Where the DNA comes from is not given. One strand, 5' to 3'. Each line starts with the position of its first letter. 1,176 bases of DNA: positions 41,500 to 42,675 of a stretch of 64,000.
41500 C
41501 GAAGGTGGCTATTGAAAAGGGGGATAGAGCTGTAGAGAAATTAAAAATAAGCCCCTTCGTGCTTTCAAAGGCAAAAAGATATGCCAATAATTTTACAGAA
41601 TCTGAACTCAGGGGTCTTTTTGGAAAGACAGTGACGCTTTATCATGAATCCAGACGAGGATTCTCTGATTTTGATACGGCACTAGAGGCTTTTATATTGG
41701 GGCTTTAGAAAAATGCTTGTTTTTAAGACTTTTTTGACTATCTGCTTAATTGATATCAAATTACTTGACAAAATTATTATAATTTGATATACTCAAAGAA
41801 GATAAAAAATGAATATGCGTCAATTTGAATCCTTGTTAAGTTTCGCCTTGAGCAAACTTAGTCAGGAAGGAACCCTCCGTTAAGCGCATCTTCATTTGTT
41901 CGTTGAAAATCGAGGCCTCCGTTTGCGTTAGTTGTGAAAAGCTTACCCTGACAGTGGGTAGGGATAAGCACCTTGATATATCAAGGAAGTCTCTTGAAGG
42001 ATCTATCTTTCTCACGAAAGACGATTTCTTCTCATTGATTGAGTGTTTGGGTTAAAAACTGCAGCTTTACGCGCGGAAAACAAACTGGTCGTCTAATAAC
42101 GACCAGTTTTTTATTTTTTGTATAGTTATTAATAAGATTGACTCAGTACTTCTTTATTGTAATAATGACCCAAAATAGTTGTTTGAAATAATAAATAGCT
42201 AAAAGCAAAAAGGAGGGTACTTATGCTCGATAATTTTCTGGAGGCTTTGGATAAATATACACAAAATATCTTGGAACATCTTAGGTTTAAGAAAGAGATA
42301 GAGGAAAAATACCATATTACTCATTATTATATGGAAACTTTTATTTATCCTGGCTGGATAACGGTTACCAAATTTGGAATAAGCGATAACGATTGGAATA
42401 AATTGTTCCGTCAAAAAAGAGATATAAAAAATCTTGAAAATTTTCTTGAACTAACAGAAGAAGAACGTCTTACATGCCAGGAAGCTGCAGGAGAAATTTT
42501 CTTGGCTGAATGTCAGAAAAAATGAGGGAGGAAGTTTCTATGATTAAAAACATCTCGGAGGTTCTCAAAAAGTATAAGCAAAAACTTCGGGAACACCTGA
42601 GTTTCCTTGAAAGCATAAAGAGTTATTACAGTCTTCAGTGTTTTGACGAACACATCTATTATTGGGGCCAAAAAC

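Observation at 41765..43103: Stand-alone ~320-nt structured transcript upstream of three tandem paralogous small proteins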

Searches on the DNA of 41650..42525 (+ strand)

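Call 4: search_rna_families(source=window, start=41650, end=42250, threshold=evalue, max_evalue=10, show_alignments=3)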
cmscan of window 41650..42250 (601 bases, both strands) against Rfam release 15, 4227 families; matches with E-value up to 10: 12.
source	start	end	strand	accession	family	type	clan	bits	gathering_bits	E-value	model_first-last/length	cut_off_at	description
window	42085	42226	+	RF03098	RAGATH-22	Gene; sRNA;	-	24.4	120.3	0.017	1-166/166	no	RAGATH-22 RNA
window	42084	42133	-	RF04184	BTnc060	Gene; sRNA;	-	21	228.9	0.64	160-208/213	no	Bacteroides sRNA BTnc060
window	41993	42135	-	RF02070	STnc300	Gene; sRNA;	-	18.8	80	7.1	1-159/159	no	Salmonella enterica sRNA STnc300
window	42082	42142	-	RF02844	RefA9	Gene; antisense;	-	18.7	49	3.1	1-64/64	no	Enterococcus sRNA A9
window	42080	42178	-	RF02921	RT-14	Gene; sRNA;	-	18.3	48.1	5.5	1-144/144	no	RT-14 RNA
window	42172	42230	+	RF02183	ST7-OT3_1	Gene; lncRNA;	-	17.6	50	2.8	1-79/79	no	ST7 overlapping transcript 3 conserved region 1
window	41901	42005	-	RF01982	PYLIS_1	Cis-reg;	-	17.4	70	0.57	1-100/100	no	Pyrrolysine insertion sequence 1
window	42046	42135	-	RF02860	Arrc14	Gene; sRNA;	-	17.4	99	5.9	1-167/167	no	Actinobacillus sRNA 14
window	42065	42127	+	RF03959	mir-303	Gene; miRNA;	-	16.2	77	8.6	1-70/70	no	mir-303 microRNA precursor family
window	41997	42144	-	RF04180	BTnc231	Gene; sRNA;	-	13.6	80.4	4.4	1-154/154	no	Bacteroides sRNA BTnc231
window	42117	42166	+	RF02350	psRNA6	Gene; sRNA;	-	11.5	60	0.84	1-333/333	no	Nitrosomonas sRNA psRNA6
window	41650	41753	-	RF01894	PCA3_2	Gene; lncRNA;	-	9.1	100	2.4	1-103/409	3'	Prostate cancer antigen RNA 3 conserved region 2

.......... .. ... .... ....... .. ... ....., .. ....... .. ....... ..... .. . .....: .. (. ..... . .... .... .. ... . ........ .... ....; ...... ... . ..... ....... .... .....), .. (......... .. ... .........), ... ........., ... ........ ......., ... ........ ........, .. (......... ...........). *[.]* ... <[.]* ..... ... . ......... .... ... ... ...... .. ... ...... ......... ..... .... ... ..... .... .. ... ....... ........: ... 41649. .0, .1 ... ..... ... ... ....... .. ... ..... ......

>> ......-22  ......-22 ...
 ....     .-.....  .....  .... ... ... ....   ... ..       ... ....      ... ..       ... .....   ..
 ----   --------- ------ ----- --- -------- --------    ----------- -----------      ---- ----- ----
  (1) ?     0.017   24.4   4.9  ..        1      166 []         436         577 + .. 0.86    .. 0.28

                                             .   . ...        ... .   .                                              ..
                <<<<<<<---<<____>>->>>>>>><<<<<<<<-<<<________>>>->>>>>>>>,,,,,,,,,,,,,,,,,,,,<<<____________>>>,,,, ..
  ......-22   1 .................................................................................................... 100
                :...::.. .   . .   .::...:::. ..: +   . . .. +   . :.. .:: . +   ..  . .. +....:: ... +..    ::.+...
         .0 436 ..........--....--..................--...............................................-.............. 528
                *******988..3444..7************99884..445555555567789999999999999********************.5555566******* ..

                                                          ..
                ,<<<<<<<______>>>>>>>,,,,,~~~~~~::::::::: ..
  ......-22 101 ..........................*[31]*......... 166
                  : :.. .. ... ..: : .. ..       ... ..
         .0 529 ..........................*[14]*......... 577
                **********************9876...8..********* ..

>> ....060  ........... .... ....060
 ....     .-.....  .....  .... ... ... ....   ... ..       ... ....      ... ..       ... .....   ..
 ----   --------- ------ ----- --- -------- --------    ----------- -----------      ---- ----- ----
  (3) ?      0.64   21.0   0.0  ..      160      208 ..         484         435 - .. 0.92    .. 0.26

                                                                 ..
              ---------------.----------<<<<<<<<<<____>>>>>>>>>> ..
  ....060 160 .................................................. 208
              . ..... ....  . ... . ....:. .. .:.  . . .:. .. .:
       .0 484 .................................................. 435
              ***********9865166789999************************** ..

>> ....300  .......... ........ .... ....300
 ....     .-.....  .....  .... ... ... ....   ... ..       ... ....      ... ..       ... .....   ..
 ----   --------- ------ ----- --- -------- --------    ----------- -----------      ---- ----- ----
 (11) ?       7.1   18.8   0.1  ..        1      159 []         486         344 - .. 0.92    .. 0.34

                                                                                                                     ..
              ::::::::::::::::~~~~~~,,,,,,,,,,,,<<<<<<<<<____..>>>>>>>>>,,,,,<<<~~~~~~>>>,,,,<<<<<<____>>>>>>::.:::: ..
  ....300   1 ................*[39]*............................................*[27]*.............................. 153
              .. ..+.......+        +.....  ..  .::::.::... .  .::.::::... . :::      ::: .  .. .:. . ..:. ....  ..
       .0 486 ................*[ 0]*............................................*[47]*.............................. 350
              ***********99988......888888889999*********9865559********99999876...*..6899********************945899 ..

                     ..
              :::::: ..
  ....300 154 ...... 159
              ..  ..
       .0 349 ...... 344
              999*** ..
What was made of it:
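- On Riboswitch or other described cis-regulatory leader: No cis-regulatory family at E <= 10 apart from an irrelevant PYLIS_1 match on the opposite strand (call 4).
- Closest known: SRP RNA. Different: It matches no SRP model even at E <= 10 (call 4).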

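Call 25: search_dna_similar(query=window:41760-42120:+, collection=phages, mode=distant, max_evalue=1)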
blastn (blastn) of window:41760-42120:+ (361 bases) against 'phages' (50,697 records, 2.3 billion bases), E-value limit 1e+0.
Records with a match: 20; places in all: 20; records where one place covers at least 80% of the query: 0.
Best place of each record, by identity: 90-95% 16; 80-90% 4.
By first word of the organism name: Lactococcus 19; Staphylococcus 1.
By host as written in the record: Lactococcus lactis 17; Lactococcus lactis strain ML8 2; Staphylococcus saprophyticus 105 1.
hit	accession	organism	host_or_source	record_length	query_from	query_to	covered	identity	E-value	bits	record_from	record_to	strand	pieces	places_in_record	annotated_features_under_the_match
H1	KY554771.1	Lactococcus phage AM4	Lactococcus lactis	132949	5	52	13%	81.3%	1e-1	44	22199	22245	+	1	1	hypothetical protein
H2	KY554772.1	Lactococcus phage AM5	Lactococcus lactis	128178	5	52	13%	81.3%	1e-1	44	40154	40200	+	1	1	hypothetical protein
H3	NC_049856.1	Lactococcus phage AM4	Lactococcus lactis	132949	5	52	13%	81.3%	1e-1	44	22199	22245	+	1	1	hypothetical protein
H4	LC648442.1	Staphylococcus phage vB_SsapH-Golestan-105-M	Staphylococcus saprophyticus 105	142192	11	50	11%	85.4%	3e-1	41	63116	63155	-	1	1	hypothetical protein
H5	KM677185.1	Lactococcus phage WRP3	Lactococcus lactis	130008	5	32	8%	92.9%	1e-1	43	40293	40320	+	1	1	none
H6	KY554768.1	Lactococcus phage AM1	Lactococcus lactis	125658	5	32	8%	92.9%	1e-1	43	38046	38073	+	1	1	none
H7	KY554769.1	Lactococcus phage AM2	Lactococcus lactis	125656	5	32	8%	92.9%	1e-1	43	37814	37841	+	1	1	none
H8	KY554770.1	Lactococcus phage AM3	Lactococcus lactis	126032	5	32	8%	92.9%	1e-1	43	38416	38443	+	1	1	none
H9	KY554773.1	Lactococcus phage AM8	Lactococcus lactis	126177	5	32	8%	92.9%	1e-1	43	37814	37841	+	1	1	none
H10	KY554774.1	Lactococcus phage AM9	Lactococcus lactis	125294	5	32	8%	92.9%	1e-1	43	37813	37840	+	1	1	none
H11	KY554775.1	Lactococcus phage AM11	Lactococcus lactis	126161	5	32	8%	92.9%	1e-1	43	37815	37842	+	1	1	none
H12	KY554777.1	Lactococcus phage LW81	Lactococcus lactis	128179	5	32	8%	92.9%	1e-1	43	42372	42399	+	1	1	none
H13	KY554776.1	Lactococcus phage AM12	Lactococcus lactis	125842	5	32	8%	92.9%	1e-1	43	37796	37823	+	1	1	none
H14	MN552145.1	Lactococcus phage P1048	Lactococcus lactis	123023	5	32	8%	92.9%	1e-1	43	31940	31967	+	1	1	none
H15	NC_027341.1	Lactococcus phage WRP3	Lactococcus lactis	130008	5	32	8%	92.9%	1e-1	43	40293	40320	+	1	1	none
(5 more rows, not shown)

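Call 36: search_rna_families(sources=[L085, L086, L087, L088, L006, L038], threshold=gathering)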
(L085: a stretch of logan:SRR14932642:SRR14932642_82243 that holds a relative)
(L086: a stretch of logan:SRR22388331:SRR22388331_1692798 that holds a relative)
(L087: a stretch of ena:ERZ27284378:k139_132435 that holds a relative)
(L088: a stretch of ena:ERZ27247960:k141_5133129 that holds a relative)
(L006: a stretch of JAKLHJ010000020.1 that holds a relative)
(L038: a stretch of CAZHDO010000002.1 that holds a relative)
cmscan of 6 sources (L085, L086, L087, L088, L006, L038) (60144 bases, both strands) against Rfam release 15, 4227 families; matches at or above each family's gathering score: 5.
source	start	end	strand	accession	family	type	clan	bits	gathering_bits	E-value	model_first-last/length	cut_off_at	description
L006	4543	4615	-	RF00005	tRNA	Gene; tRNA;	CL00001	74.2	29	2e-14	1-71/71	no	tRNA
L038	13315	13387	-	RF00005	tRNA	Gene; tRNA;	CL00001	74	29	2.3e-14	1-71/71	no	tRNA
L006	10951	11022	+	RF00005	tRNA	Gene; tRNA;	CL00001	63.8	29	1.5e-11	1-71/71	no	tRNA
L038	19181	19252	+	RF00005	tRNA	Gene; tRNA;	CL00001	60.9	29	9.4e-11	1-71/71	no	tRNA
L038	19600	19685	-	RF00005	tRNA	Gene; tRNA;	CL00001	59.4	29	2.5e-10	1-71/71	no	tRNA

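Call 88: search_dna_similar(query=window:41800-42115:+, collection=plasmids, mode=distant, max_evalue=0.1, max_rows=5)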
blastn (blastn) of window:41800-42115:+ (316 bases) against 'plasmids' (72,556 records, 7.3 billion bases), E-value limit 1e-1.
Records with a match: 1; places in all: 1; records where one place covers at least 80% of the query: 0.
Best place of each record, by identity: 90-95% 1.
By first word of the organism name: Catenovulum 1.
By predicted mobility (MOB-suite, as given by PLSDB): non-mobilizable 1.
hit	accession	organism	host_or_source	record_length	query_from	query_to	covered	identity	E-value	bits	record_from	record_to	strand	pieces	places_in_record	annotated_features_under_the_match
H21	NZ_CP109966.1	Catenovulum adriaticum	algae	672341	232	263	10%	90.6%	8e-2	46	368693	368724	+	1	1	thiamine pyrophosphate-dependent enzyme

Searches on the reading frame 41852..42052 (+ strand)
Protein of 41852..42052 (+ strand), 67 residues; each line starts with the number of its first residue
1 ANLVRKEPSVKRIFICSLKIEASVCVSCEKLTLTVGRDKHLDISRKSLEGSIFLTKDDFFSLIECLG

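Call 87: find_homologous_proteins(query=window:41852-42052:+, max_evalue=10)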
Query seq(67 aa): no candidate shares three 5-residue words with the query. No homologue found.
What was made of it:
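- No homolog of the longest open stretch among 5.8 billion proteins (call 87).
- Tried and rejected: The longest open frame as a protein query against 5.8 billion proteins, in case gene callers had called spurious ORFs over homologs (call 87).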
